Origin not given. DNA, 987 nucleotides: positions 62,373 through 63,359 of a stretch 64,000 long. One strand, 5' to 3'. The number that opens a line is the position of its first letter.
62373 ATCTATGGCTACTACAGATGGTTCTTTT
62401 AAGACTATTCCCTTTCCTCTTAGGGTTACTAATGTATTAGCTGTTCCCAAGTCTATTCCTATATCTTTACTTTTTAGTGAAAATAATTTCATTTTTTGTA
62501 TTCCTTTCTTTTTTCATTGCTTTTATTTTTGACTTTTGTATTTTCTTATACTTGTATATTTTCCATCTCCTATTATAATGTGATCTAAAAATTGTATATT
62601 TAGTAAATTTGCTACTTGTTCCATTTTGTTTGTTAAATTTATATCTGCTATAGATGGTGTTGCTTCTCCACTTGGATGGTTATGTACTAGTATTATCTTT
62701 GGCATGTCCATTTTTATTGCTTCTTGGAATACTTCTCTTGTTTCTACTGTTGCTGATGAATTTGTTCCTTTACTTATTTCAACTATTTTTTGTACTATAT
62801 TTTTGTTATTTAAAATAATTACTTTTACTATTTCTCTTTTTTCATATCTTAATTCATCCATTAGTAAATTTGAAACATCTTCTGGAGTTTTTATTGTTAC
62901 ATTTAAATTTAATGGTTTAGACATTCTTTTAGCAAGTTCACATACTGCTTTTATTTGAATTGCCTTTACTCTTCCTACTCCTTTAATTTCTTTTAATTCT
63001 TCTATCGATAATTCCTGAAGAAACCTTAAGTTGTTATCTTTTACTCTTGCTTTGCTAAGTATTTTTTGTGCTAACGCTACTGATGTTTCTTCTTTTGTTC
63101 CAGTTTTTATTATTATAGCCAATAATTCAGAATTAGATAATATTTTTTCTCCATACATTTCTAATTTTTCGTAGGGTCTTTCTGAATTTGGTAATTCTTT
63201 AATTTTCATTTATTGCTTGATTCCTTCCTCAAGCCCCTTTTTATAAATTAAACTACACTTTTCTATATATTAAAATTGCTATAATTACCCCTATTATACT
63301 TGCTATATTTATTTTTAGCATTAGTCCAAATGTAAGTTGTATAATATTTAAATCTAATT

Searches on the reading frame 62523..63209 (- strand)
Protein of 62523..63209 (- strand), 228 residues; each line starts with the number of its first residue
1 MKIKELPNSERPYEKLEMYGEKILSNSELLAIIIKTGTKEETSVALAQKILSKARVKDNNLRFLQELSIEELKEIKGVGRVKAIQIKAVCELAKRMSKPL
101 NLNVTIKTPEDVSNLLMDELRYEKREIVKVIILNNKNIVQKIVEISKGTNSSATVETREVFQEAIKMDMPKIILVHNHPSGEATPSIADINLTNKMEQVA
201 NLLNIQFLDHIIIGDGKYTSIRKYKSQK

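Call 11: search_protein_families(library=pfam, proteins=[window:62523-63209:-], max_evalue=0.001)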
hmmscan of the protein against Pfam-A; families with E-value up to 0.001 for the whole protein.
window:62523-63209:- (228 aa): 4 families
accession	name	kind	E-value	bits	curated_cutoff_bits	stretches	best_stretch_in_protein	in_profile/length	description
PF04002.20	RadC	-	7.1e-39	132.9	22.1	1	106-223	1-118/121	RadC-like JAB domain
PF20582.4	UPF0758_N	-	1.1e-25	89.9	27.1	1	3-84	1-77/77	UPF0758 N-terminal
PF14464.11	Prok-JAB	-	4.9e-05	23.6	25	1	116-197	9-94/114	Prokaryotic homologs of the JAB domain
PF00633.29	HHH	-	0.00049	20.3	24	1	68-88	9-29/30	Helix-hairpin-helix motif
